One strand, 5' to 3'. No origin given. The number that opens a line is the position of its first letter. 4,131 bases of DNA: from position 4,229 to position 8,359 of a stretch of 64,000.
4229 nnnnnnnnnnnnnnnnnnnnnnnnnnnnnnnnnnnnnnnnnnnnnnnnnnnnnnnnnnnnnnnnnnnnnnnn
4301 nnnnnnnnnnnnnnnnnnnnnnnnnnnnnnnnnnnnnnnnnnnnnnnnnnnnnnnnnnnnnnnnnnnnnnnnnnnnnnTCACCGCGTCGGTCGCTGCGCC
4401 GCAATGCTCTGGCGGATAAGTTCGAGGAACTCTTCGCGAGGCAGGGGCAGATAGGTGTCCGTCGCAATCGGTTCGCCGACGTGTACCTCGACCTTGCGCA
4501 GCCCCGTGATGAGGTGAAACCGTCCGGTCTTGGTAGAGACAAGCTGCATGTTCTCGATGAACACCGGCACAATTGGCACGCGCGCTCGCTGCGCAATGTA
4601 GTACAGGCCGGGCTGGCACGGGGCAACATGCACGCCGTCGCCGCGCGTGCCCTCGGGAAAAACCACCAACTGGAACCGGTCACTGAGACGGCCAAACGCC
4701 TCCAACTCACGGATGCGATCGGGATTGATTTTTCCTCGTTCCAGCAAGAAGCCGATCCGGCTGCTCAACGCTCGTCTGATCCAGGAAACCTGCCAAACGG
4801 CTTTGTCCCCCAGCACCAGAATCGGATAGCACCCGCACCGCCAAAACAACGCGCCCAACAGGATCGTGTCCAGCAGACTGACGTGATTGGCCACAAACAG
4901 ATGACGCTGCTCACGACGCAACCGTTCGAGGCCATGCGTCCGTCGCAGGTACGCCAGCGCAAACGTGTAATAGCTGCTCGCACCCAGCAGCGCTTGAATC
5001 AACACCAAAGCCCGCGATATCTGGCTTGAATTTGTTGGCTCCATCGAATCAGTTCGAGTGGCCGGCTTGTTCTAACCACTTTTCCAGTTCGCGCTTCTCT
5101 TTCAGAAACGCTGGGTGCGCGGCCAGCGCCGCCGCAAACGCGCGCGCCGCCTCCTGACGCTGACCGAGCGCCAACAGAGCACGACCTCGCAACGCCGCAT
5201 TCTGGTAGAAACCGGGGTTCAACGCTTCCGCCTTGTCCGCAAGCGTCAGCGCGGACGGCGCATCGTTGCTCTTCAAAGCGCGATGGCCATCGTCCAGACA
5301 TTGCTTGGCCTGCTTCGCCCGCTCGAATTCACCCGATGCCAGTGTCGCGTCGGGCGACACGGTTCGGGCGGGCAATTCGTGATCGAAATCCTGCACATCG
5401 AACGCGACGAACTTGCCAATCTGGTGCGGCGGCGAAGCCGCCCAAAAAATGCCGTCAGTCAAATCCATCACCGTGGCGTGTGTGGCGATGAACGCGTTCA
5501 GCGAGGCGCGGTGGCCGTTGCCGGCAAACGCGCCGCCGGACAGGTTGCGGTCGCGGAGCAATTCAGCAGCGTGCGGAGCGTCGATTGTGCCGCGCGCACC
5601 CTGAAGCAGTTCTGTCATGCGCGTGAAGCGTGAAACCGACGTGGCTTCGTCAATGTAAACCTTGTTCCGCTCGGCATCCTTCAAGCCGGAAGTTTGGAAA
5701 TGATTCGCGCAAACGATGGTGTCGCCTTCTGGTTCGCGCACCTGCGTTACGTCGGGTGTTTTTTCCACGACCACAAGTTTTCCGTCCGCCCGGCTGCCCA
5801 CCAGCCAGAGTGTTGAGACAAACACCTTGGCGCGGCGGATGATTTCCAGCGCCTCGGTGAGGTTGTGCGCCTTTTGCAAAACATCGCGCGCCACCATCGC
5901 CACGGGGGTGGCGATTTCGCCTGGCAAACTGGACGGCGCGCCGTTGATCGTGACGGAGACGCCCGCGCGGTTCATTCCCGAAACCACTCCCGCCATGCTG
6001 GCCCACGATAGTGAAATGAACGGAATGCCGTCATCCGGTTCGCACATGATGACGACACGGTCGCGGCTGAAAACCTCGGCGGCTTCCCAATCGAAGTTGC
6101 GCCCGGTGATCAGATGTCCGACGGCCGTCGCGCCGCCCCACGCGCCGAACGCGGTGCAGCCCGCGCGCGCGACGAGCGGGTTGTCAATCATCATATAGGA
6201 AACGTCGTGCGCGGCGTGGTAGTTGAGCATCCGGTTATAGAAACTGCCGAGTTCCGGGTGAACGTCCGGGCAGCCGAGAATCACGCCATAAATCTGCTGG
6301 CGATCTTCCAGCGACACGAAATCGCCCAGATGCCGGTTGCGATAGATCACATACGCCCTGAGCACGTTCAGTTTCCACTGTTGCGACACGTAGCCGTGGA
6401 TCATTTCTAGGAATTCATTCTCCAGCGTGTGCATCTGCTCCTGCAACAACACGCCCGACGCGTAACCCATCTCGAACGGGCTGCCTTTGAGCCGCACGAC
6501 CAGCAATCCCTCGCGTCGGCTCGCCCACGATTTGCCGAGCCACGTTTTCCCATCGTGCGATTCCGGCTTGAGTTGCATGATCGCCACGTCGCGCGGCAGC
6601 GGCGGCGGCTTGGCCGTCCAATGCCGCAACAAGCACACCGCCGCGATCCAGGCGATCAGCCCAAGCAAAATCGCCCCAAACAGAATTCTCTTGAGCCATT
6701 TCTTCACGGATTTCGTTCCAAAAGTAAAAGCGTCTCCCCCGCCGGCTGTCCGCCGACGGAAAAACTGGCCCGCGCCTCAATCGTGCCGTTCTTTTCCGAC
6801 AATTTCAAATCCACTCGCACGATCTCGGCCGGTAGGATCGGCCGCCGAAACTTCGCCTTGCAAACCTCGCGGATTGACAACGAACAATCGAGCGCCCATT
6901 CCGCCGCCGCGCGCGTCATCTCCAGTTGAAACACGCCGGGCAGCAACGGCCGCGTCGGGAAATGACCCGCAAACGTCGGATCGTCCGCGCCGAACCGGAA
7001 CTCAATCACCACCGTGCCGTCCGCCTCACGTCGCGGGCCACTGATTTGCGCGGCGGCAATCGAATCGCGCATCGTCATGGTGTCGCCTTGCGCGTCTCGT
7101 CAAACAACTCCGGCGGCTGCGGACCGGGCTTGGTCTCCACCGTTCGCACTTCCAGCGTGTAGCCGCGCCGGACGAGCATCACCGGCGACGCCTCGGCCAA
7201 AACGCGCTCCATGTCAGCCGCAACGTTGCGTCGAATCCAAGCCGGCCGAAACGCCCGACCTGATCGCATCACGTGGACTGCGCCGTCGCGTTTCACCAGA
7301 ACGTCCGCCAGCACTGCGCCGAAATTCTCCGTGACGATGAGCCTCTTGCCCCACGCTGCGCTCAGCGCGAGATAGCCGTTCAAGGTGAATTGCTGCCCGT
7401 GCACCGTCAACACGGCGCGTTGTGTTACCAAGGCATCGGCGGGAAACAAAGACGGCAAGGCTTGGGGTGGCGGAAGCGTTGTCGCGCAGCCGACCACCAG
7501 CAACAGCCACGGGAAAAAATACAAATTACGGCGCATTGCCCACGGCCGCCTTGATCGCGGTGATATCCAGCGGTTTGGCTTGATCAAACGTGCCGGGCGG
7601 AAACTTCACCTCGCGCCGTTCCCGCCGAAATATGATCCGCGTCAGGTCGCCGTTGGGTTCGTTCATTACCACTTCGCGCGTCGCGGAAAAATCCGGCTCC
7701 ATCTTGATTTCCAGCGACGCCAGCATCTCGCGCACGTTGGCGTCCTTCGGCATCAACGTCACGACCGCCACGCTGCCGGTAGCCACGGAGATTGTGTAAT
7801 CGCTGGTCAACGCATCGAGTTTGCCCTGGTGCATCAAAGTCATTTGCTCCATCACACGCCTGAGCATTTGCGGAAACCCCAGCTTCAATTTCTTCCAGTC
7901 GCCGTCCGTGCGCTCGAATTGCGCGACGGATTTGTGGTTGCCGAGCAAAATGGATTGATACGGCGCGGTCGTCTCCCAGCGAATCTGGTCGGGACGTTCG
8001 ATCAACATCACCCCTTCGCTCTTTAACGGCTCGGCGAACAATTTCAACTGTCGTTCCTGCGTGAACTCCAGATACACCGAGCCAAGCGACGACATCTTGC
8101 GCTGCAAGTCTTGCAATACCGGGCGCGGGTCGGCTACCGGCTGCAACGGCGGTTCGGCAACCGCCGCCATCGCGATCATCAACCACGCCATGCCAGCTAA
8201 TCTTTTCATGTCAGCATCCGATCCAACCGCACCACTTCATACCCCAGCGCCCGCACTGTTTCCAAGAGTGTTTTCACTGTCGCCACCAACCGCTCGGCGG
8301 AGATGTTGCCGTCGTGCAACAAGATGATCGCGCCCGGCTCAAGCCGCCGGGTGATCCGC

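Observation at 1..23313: Aryl-polyene/flexirubin-like lipid-pigment cluster with ammonia-lyase, halogenase and O-methyltransferase tailoring operon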

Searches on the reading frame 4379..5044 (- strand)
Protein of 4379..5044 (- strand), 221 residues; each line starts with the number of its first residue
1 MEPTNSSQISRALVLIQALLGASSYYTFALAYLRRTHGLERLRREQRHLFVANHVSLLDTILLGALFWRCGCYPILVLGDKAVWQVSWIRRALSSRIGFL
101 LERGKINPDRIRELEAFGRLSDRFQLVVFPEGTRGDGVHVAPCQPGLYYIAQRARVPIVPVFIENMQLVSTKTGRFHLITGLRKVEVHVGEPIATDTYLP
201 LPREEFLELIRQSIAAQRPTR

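Call 3: search_protein_families(library=pfam, proteins=[window:4379-5044:-])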
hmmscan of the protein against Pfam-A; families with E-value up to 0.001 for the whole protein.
window:4379-5044:- (221 aa): 1 family
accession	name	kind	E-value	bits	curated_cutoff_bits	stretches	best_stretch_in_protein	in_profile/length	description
PF01553.26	Acyltransferase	-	1.6e-18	67.2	23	1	35-163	3-131/132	Acyltransferase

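Call 6: search_protein_families(library=ncbifam, proteins=[window:4379-5044:-], max_evalue=0.01)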
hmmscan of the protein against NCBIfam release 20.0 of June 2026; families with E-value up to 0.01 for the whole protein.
window:4379-5044:- (221 aa): 7 families
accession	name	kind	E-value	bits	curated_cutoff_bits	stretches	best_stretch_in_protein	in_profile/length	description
TIGR00530.1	AGP_acyltrn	subfamily_domain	6.4e-17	61.5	102.95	1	40-163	10-129/130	1-acylglycerol-3-phosphate O-acyltransferase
NF005291.0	PRK06814.1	equivalog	1e-08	33.6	1349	1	22-192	429-593/1140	acyl-[ACP]--phospholipid O-acyltransferase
NF006386.0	PRK08633.1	equivalog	6.6e-08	30.7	1221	1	24-214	419-607/1147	acyl-[ACP]--phospholipid O-acyltransferase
NF005959.0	PRK08043.1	equivalog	2.4e-06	26.1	886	1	30-180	12-152/719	bifunctional acyl-ACP--phospholipid O-acyltransferase/long-chain-fatty-acid--ACP ligase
NF011593.0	PRK15018.1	equivalog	7e-05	22.7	501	1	122-186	138-199/245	1-acylglycerol-3-phosphate O-acyltransferase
NF052553.1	LyOrLpactfOlsABRUA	equivalog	0.00013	21.2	300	1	41-154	60-167/263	lyso-ornithine lipid O-acyltransferase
NF052552.1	LyOrLpactfOlsARHOCB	equivalog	0.00015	20.9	300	1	46-148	86-181/271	lyso-ornithine lipid O-acyltransferase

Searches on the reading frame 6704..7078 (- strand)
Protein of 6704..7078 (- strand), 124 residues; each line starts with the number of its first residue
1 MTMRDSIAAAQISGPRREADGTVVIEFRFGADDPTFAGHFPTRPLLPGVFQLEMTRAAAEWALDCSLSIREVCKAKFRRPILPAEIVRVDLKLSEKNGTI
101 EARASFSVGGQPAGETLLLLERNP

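Call 3: search_protein_families(library=pfam, proteins=[window:6704-7078:-])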
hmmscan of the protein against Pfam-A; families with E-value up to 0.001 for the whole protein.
window:6704-7078:- (124 aa): 3 families
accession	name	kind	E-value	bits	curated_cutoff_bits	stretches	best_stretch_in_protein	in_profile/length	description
PF22818.2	ApeI-like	-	1.2e-09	38.9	28.5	1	19-97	12-90/119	ApeI dehydratase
PF07977.19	FabA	-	3.9e-08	33.4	23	1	19-111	23-132/138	FabA-like domain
PF21089.3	PKS_DH_N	-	6.1e-05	23.3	27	1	20-107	13-99/103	Polyketide synthase dehydratase domain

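Call 6: search_protein_families(library=ncbifam, proteins=[window:6704-7078:-], max_evalue=0.01)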
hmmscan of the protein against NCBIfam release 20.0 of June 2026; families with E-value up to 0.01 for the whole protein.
window:6704-7078:- (124 aa): 3 families
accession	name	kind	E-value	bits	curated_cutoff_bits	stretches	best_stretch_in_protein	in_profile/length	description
TIGR01750.1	fabZ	equivalog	1.2e-09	38.1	155.15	1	32-116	40-135/141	3-hydroxyacyl-ACP dehydratase FabZ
NF000582.1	PRK00006.1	equivalog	1.7e-09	37.7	113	1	31-116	38-131/137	3-hydroxyacyl-ACP dehydratase FabZ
NF009667.0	PRK13188.1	equivalog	9e-08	31.2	465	1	31-117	358-454/464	bifunctional UDP-3-O-[3-hydroxymyristoyl] N-acetylglucosamine deacetylase/3-hydroxyacyl-ACP dehydratase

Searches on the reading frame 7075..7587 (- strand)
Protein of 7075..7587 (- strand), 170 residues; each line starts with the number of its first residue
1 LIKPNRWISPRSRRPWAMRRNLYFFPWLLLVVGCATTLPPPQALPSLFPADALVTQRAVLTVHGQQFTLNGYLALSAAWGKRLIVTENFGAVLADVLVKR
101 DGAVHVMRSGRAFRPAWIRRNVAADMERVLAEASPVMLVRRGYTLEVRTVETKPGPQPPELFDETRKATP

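Call 3: search_protein_families(library=pfam, proteins=[window:7075-7587:-])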
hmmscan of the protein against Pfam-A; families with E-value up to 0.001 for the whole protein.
window:7075-7587:- (170 aa): 0 families

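Call 6: search_protein_families(library=ncbifam, proteins=[window:7075-7587:-], max_evalue=0.01)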
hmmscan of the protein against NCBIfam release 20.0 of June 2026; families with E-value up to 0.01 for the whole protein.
window:7075-7587:- (170 aa): 0 families

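Call 17: search_protein_families(library=pfam, proteins=[window:7075-7536:-], max_evalue=0.1)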
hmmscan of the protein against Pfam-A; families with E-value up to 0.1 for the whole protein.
window:7075-7536:- (153 aa): 0 families

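Call 52: search_protein_families(library=pfam, alignment_id=A3, max_evalue=1)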
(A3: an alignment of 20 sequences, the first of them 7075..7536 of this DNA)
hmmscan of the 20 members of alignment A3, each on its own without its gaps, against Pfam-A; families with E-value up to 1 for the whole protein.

A. member 1, window:7075-7536:- (153 aa): 0 families

B. families by the number of members that match (of 20 scanned): 8 families
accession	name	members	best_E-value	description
PF08139.17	LPAM_1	3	0.0066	Prokaryotic membrane lipoprotein lipid attachment site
PF11659.14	DUF3261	2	0.044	Protein of unknown function (DUF3261)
PF23793.1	LysC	2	0.095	Rz1-like lysis system protein LysC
PF19910.5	DUF6383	2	0.13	Domain of unknown function (DUF6383)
PF07193.17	DUF1408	1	0.034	Protein of unknown function (DUF1408)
PF20101.4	DUF6491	1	0.23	Family of unknown function (DUF6491)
PF05436.16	MF_alpha_N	1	0.26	Mating factor alpha precursor N-terminus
PF06888.18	Put_Phosphatase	1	0.31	Putative Phosphatase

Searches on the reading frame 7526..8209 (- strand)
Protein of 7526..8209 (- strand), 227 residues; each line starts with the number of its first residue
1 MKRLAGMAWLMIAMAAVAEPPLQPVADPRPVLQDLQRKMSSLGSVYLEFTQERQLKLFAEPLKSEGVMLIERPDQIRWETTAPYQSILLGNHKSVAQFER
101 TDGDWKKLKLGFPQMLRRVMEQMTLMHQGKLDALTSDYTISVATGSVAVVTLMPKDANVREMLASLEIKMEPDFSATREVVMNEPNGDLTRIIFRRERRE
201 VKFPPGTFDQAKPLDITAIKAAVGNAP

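Call 3: search_protein_families(library=pfam, proteins=[window:7526-8209:-])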
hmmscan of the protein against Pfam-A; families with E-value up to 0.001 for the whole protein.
window:7526-8209:- (227 aa): 1 family
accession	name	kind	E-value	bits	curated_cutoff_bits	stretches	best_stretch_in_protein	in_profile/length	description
PF03548.22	LolA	-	8.7e-14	52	23.6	1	45-209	6-163/165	Outer membrane lipoprotein carrier protein LolA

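Call 6: search_protein_families(library=ncbifam, proteins=[window:7526-8209:-], max_evalue=0.01)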
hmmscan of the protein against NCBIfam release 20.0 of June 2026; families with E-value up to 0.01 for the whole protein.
window:7526-8209:- (227 aa): 2 families
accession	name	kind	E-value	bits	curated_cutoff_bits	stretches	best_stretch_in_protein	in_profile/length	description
NF053544.1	LolA2_flexi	equivalog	5.7e-23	81.4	125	1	1-208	1-206/208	flexirubin biosynthesis/transport protein LolA2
TIGR00547.2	lolA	equivalog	2.4e-14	53.2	112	1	10-216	4-197/202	outer membrane lipoprotein periplasmic chaperone LolA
